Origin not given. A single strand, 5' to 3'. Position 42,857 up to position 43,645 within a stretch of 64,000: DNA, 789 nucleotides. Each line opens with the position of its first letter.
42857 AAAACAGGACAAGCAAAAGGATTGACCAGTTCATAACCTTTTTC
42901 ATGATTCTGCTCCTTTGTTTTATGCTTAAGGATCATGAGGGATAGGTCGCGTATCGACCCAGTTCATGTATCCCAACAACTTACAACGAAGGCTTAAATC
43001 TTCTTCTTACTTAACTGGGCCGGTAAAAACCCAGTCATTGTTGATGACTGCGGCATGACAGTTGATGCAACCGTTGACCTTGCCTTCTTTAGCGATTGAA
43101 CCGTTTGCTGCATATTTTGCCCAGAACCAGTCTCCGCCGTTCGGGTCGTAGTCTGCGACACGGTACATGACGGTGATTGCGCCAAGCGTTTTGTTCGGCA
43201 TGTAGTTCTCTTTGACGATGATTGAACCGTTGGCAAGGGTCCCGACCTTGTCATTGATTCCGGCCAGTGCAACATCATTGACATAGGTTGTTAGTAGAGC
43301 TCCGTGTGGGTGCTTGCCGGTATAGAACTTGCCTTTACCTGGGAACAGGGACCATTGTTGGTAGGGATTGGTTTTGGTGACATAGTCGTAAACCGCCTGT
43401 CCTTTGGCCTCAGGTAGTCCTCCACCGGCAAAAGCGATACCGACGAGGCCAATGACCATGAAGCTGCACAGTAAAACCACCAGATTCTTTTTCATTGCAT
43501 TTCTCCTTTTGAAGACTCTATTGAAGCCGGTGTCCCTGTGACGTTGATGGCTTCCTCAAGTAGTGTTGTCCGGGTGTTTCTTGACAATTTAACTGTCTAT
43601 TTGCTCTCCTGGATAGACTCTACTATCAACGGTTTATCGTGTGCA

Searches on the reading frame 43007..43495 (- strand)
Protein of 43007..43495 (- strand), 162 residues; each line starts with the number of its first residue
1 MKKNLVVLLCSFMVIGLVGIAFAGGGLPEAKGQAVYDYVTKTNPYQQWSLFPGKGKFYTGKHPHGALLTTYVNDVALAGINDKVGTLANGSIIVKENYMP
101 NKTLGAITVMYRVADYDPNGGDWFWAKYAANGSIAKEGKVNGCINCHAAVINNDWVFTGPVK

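Call 3: search_protein_families(library=pfam, proteins=[window:43007-43495:-], max_evalue=0.01)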
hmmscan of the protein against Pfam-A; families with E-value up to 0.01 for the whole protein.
window:43007-43495:- (162 aa): 1 family
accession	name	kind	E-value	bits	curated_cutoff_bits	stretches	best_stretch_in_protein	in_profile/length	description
PF16694.10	Cytochrome_P460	-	2.6e-11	44.4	27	1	63-158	18-125/125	Cytochrome P460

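Call 4: search_protein_families(library=ncbifam, proteins=[window:43007-43495:-], max_evalue=0.01)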
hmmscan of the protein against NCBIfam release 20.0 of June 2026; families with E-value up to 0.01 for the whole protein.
window:43007-43495:- (162 aa): 0 families

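Call 7: find_homologous_proteins(query=window:43007-43495:-)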
Query window:43007-43495:- (162 aa): 613 proteins with E <= 0.001 among 659 candidates; the best 120 are listed.
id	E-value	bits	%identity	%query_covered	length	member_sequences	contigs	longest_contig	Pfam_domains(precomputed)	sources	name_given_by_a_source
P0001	1.1e-106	372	100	100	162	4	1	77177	PF16694.11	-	-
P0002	4.9e-100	350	94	100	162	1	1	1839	PF16694.11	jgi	jgi:hypothetical protein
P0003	7.1e-100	350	94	100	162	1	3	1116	PF16694.11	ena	-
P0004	5.7e-93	327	86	100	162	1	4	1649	PF16694.11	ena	-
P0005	5.2e-92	324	85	100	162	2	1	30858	PF16694.11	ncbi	-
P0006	4.1e-91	321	85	100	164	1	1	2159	PF16694.11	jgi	-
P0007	2.0e-88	313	83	100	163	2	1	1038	PF16694.11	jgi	-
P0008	2.8e-86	306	80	100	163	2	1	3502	PF16694.11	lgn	-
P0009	5.6e-83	295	77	100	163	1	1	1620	PF16694.11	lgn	-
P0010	1.0e-79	284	75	100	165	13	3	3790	PF16694.11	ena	-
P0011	7.3e-79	281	75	100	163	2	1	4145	PF16694.11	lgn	-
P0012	1.3e-78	281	83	88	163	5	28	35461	PF16694.11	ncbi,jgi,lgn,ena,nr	ncbi:MAG: cytochrome P460 family protein [Deltaproteobacteria bacterium]|nr:cytochrome P460 family p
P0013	2.3e-77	277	73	100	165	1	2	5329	PF16694.11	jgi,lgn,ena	jgi:hypothetical protein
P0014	2.3e-76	273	74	99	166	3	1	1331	PF16694.11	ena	-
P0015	2.3e-75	270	71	100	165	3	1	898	PF16694.11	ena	-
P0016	2.4e-75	270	72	100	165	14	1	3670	PF16694.11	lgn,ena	-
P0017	3.0e-75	270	73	100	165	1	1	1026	PF16694.11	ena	-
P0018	4.2e-75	269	73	100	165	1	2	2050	PF16694.11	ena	-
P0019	5.9e-75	269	74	98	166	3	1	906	PF16694.11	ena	-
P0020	8.7e-75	268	71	100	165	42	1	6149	PF16694.11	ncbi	-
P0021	1.2e-74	268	71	99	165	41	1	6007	PF16694.11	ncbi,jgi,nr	ncbi:MAG: cytochrome P460 family protein [Deltaproteobacteria bacterium]|nr:cytochrome P460 family p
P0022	4.2e-74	266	72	100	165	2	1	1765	PF16694.11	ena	-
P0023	8.6e-74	265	72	100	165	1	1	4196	PF16694.11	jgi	-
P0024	1.9e-73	264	68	100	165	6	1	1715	PF16694.11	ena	-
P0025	6.7e-73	262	70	100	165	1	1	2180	PF16694.11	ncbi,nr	ncbi:MAG: cytochrome P460 family protein [Candidatus Marinimicrobia bacterium]|nr:cytochrome P460 fa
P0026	6.8e-73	262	71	100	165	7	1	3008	PF16694.11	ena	-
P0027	7.3e-73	262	73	98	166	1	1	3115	PF16694.11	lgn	-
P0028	9.0e-73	262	71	100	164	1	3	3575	PF16694.11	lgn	-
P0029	2.1e-72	260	71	100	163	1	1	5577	PF16694.11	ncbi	-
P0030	3.3e-72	260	69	99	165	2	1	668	PF16694.11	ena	-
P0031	4.2e-72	259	70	97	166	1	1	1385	PF16694.11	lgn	-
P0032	5.4e-72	259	71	100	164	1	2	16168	PF16694.11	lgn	-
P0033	7.7e-72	259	67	100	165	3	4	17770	PF16694.11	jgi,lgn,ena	jgi:hypothetical protein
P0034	7.8e-72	259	68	100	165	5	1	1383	PF16694.11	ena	-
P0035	1.6e-71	258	69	98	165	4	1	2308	PF16694.11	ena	-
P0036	2.6e-71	257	69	96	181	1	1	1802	PF16694.11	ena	-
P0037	2.8e-71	257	69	99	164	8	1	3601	PF16694.11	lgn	-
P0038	3.8e-71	256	69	100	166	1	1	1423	PF16694.11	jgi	jgi:hypothetical protein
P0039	7.2e-71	255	71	93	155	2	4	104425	PF16694.11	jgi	jgi:hypothetical protein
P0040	9.8e-71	255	66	100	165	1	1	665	PF16694.11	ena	-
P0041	1.1e-70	255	68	99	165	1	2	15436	PF16694.11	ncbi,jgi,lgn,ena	-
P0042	1.6e-70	254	70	100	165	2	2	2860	PF16694.11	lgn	-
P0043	2.1e-70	254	68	99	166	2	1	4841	PF16694.11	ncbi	-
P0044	2.8e-70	254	71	100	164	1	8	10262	PF16694.11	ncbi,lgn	ncbi:MAG: hypothetical protein Kow00100_22220 [Geothermobacteraceae bacterium]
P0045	3.2e-70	253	72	92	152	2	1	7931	PF16694.11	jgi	jgi:hypothetical protein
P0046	3.2e-70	253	65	99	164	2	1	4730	PF16694.11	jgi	jgi:hypothetical protein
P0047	3.6e-70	253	69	100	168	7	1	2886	PF16694.11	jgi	jgi:hypothetical protein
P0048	4.6e-70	253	67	99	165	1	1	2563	PF16694.11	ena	-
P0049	5.2e-70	253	68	97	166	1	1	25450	PF16694.11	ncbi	-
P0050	5.7e-70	252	70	100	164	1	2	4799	PF16694.11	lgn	-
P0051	9.1e-70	252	70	100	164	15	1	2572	PF16694.11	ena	-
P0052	2.0e-69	251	68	98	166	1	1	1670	PF16694.11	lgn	-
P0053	4.3e-69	250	72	93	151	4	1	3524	PF16694.11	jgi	jgi:hypothetical protein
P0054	6.5e-69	249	65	100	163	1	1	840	PF16694.11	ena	-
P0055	2.4e-68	247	68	98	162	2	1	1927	PF16694.11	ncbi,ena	-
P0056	2.5e-68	247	65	98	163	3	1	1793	PF16694.11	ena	-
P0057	2.7e-68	247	67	97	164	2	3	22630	PF16694.11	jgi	-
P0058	4.9e-68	246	65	99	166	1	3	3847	PF16694.11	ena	-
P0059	1.5e-67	245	65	100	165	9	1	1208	PF16694.11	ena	-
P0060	2.1e-67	244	65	100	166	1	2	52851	PF16694.11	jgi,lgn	-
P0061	2.5e-67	244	67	100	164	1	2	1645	PF16694.11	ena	-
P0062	4.1e-67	243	65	100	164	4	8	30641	PF16694.11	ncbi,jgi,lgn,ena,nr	ncbi:MAG TPA: cytochrome P460 family protein [Desulfuromonadales bacterium]|nr:cytochrome P460 famil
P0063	4.6e-67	243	70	93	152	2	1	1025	PF16694.11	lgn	-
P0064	1.1e-66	242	66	97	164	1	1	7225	PF16694.11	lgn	-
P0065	2.0e-66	241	66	96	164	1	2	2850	PF16694.11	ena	-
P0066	2.2e-66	241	65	97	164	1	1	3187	PF16694.11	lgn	-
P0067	3.0e-66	240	66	97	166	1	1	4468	PF16694.11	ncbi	-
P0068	3.6e-66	240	64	100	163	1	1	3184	PF16694.11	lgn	-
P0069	1.0e-65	239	65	100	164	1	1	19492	PF16694.11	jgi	jgi:hypothetical protein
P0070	1.2e-65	238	73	86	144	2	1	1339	PF16694.11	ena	-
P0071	1.3e-65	238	67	98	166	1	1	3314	PF16694.11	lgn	-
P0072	1.4e-65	238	65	100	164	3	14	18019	PF16694.11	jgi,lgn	jgi:hypothetical protein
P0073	1.7e-65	238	67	97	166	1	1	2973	PF16694.11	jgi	-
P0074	2.0e-65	238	66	100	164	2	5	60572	PF16694.11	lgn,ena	-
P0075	2.1e-65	238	65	100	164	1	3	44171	PF16694.11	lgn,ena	-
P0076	2.8e-65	237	65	96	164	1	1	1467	PF16694.11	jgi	-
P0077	3.5e-65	237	66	95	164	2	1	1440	PF16694.11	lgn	-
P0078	4.4e-65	237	66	100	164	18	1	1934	PF16694.11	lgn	-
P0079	5.0e-65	236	63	99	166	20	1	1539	PF16694.11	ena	-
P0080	6.3e-65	236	64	99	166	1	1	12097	PF16694.11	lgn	-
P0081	7.2e-65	236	64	98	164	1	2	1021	PF16694.11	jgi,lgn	-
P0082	9.7e-65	235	65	99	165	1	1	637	PF16694.11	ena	-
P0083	2.7e-64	234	62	100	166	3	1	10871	PF16694.11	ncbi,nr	ncbi:MAG: cytochrome P460 family protein [Deltaproteobacteria bacterium]|nr:cytochrome P460 family p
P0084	3.7e-64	234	64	97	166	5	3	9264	PF16694.11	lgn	-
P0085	1.7e-63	231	64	100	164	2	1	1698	PF16694.11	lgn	-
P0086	2.2e-63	231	71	84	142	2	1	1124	PF16694.11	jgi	jgi:hypothetical protein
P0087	2.9e-63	231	61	100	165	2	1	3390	PF16694.11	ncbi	ncbi:MAG: cytochrome P460 family protein [Desulfuromonadales bacterium]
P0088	9.0e-63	229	61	100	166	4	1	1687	PF16694.11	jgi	jgi:hypothetical protein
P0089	2.3e-62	228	61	98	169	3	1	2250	PF16694.11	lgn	-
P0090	2.6e-62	228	62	100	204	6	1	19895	PF16694.11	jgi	jgi:hypothetical protein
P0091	7.0e-62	226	68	87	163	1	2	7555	PF16694.11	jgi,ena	-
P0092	2.6e-61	224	61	100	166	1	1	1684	PF16694.11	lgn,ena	-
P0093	2.9e-61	224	61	100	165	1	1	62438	PF16694.11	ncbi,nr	ncbi:MAG: cytochrome P460 family protein [Desulfuromonadales bacterium]|nr:cytochrome P460 family pr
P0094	4.6e-61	223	62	100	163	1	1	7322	PF16694.11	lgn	-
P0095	5.0e-61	223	63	96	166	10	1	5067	PF16694.11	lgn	-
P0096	1.3e-60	222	62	99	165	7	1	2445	PF16694.11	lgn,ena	-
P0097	1.4e-60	222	65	91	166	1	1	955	PF16694.11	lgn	-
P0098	6.0e-60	220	59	100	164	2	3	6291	PF16694.11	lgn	-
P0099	7.7e-60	220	66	88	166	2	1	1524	PF16694.11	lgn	-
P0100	1.1e-59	219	60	99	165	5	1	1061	PF16694.11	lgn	-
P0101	2.0e-59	218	60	100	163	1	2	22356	PF16694.11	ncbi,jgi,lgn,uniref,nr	ncbi:cytochrome P460 family protein [Geoalkalibacter sp.]|uniref:cytochrome P460 family protein n=1 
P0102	3.3e-59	217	59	100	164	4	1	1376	PF16694.11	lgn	-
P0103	6.8e-59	216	60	99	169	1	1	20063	PF16694.11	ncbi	-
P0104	2.1e-58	215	59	99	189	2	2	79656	PF16694.11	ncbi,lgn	-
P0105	5.6e-58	213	59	97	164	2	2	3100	PF16694.11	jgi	-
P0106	6.9e-58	213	59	98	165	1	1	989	PF16694.11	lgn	-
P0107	9.9e-58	213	59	100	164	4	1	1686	PF16694.11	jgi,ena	-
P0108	2.2e-57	212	61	91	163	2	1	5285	PF16694.11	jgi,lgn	-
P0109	2.6e-57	211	57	99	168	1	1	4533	PF16694.11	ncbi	-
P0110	8.0e-57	210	61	92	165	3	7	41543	PF16694.11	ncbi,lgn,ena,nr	ncbi:MAG TPA: hypothetical protein ENH32_02640 [Proteobacteria bacterium]|nr:hypothetical protein BM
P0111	2.3e-56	208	64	83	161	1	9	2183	PF16694.11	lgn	-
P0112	2.5e-56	208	59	88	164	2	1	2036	PF16694.11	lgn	-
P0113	3.4e-56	208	55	100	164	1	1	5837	PF16694.11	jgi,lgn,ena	-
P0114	3.6e-56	208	56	99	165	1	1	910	PF16694.11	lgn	-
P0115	5.9e-56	207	55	100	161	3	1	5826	PF16694.11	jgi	-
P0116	9.5e-56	206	57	100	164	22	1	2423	PF16694.11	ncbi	-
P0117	1.1e-55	206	62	83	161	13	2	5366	PF16694.11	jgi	jgi:hypothetical protein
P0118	1.2e-55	206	56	98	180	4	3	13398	PF16694.11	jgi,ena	-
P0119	1.2e-55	206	56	100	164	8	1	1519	PF16694.11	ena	-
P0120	1.5e-55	206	56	95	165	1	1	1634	PF16694.11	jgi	jgi:hypothetical protein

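Call 11: search_solved_structures(query=A1, max_evalue=1, show_alignments=4)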
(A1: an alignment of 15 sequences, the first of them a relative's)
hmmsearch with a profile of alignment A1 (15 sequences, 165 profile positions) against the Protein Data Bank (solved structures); distinct sequences matched with E-value up to 1: 15.
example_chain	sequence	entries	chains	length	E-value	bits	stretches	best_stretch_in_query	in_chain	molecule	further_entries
8gar_A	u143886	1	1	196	9.4e-06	28.5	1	46-100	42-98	Cytochrome P460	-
2je2_A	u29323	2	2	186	1.3e-05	28.1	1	47-100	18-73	CYTOCHROME P460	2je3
7s5o_A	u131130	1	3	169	0.0045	19.8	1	106-160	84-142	Cytochrome_P460 domain-containing protein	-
7ead_A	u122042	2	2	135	0.021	17.6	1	67-161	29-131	Cytochrome_P460 domain-containing protein | Probable cytochrome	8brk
9htv_A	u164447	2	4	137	0.069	15.9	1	65-161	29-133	Cytochrome c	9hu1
7zqz_A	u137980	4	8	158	0.071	15.9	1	65-161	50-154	Cytochrome c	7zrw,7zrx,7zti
6hih_A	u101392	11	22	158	0.099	15.4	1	65-161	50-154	Cytochrome c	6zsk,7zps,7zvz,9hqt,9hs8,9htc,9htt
6e0y_A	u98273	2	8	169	0.13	15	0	82-162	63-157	Cytochrome P460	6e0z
6amg_A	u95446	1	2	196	0.13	15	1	72-162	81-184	Cytochrome P460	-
6e0x_A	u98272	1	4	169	0.15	14.8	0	82-162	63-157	Cytochrome P460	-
7zs4_A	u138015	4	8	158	0.18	14.6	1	65-161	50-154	Cytochrome c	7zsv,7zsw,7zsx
6e17_A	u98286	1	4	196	0.21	14.3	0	73-162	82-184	Cytochrome P460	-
3cka_A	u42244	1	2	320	0.25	14.1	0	25-60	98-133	Outer surface protein A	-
9hrk_A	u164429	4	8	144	0.31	13.8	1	122-165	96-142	Cytochrome P460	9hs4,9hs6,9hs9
6hiu_B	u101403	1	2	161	0.38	13.5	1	122-165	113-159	Cytochrome P460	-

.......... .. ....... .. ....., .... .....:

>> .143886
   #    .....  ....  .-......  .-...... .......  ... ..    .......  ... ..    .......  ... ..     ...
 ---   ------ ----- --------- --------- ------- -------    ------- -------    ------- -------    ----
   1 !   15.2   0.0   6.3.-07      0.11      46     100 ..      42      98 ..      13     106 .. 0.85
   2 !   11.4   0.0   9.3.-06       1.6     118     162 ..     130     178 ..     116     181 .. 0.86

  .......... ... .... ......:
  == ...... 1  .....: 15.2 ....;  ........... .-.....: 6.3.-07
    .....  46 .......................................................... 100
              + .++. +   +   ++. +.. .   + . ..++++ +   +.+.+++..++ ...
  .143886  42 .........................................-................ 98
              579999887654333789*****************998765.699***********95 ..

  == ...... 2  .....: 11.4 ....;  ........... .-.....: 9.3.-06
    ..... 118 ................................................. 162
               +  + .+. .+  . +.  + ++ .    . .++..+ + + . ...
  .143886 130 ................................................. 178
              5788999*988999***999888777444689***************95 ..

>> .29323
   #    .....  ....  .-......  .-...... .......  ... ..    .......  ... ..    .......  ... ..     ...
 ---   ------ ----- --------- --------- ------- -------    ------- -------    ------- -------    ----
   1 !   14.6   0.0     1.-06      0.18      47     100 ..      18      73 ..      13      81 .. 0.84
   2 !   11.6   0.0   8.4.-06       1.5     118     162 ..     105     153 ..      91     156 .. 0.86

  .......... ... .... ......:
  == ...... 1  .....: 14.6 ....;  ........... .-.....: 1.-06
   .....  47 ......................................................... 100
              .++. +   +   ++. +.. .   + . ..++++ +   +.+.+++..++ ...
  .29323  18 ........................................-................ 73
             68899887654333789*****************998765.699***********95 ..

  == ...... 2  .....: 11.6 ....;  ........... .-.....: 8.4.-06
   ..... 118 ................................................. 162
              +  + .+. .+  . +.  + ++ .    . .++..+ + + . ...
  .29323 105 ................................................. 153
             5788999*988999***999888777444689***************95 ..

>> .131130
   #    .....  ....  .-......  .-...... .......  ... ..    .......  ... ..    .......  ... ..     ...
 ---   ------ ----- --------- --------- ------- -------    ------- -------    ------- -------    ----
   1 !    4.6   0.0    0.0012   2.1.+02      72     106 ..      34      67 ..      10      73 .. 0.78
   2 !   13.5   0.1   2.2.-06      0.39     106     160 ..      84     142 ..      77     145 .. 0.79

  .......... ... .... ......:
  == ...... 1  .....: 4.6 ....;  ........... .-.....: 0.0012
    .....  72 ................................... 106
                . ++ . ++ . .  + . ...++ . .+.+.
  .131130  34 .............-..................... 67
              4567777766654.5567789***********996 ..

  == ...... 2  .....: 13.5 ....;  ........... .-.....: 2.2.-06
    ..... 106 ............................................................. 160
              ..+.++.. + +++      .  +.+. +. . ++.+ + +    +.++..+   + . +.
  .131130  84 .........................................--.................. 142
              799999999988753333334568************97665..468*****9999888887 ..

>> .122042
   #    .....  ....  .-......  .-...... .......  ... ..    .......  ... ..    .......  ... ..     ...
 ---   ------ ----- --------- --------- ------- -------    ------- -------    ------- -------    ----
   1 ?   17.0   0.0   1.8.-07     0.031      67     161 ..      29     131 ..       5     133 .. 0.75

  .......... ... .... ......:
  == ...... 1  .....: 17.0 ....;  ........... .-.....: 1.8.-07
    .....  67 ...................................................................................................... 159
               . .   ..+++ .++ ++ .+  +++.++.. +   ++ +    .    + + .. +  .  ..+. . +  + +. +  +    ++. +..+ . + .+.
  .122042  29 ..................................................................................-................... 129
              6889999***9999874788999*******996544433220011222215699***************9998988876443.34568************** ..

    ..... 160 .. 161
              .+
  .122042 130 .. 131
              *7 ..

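Call 12: find_related_loci(query=A1, collection=genome_contigs, flank=10000)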
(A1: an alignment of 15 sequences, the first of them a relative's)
Query A1 (162 aa) in genome_contigs; peptide patterns used: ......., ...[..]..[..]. (x = any residue, [..] = any of these).
331 stretches matched a pattern; 264 encode a relative of the query (tblastn E <= 1e-3); the best 80 are kept; 80 distinct loci.
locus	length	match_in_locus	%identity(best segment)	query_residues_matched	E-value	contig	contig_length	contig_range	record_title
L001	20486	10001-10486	98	1-162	6e-105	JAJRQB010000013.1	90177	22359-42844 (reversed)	MAG: Deltaproteobacteria bacterium isolate Dive100_bin10.31 k141_73474, whole genome shotgun sequence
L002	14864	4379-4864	86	1-162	2e-95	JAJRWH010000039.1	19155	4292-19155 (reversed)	MAG: Deltaproteobacteria bacterium isolate Dive96_bin2.167 k141_1322414, whole genome shotgun sequence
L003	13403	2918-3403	85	1-162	1e-93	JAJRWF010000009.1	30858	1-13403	MAG: Deltaproteobacteria bacterium isolate Dive96_bin2.157 k141_286553, whole genome shotgun sequence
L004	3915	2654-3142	78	1-162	1e-85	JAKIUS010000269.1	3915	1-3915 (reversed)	MAG: Geopsychrobacter sp. isolate D100SM.bin.23 NODE_8664_length_3915_cov_2.777983, whole genome shotgun sequence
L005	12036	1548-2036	77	1-162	2e-79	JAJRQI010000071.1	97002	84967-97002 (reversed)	MAG: Deltaproteobacteria bacterium isolate Dive100_bin10.46 k141_1150491, whole genome shotgun sequence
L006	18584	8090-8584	70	1-162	3e-78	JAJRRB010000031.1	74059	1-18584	MAG: Deltaproteobacteria bacterium isolate Dive100_bin2.40 k141_194318, whole genome shotgun sequence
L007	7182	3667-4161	72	1-162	5e-78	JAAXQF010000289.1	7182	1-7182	MAG: Desulfuromonadales bacterium isolate MAG-BB-04-B scaffold_1533, whole genome shotgun sequence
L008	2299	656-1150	71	1-162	2e-79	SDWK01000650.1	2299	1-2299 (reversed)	MAG: Shewanella sp. isolate MAG-BB-1 scaffold_5778, whole genome shotgun sequence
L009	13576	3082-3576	71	1-162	6e-75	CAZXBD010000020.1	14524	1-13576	MAG TPA_asm: uncultured Geobacteraceae bacterium isolate binchicken_co231_100 genome assembly, contig: k141_3195245, who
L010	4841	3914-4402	68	2-162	1e-73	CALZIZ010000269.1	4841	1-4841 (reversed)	MAG: uncultured Desulfuromonadales bacterium isolate FO_M_Desulfobacterota_25 genome assembly, contig: scaffold_16598, w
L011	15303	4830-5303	68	6-162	1e-72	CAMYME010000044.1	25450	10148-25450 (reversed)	MAG: uncultured Desulfuromonadales bacterium isolate FO_M_Desulfobacterota_24.1 genome assembly, contig: scaffold_1243,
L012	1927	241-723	68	1-158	3e-74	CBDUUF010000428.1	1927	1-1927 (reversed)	MAG TPA_asm: uncultured Desulfuromonadaceae bacterium isolate SRR22302373_concoct_69 genome assembly, contig: ERZ2507359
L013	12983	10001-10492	65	1-162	3e-70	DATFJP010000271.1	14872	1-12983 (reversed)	MAG TPA_asm: Desulfuromonadales bacterium isolate SMAG_U9147 k141_370656, whole genome shotgun sequence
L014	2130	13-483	71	13-162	1e-71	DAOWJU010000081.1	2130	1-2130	MAG TPA_asm: Desulfuromonadales bacterium isolate CSMAG_2077 CSMAG_2077_k141_2108837_length_2130_cov_13.0000, whole geno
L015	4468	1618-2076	66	6-162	5e-70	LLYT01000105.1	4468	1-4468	MAG: Deltaproteobacteria bacterium tcs-42 Contig_105, whole genome shotgun sequence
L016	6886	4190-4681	65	2-162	5e-70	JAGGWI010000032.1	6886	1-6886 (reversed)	MAG: Desulfuromusa sp. isolate AUK122 PB_MBMC_076_c_000000001460, whole genome shotgun sequence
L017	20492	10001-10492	66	1-162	3e-69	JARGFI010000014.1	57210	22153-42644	MAG: Desulfuromonadales bacterium isolate C14-02 NODE_14_length_57210_cov_7.714018, whole genome shotgun sequence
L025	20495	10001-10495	61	1-162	9e-65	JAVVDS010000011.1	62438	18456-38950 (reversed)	MAG: Desulfuromonadales bacterium isolate TamC13-01 NODE_357_length_62438_cov_80.617219, whole genome shotgun sequence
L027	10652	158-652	60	3-162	4e-63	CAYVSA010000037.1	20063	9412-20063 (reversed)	MAG TPA_asm: uncultured Pseudomonadota bacterium isolate binchicken_co275_205 genome assembly, contig: NODE_3479_length_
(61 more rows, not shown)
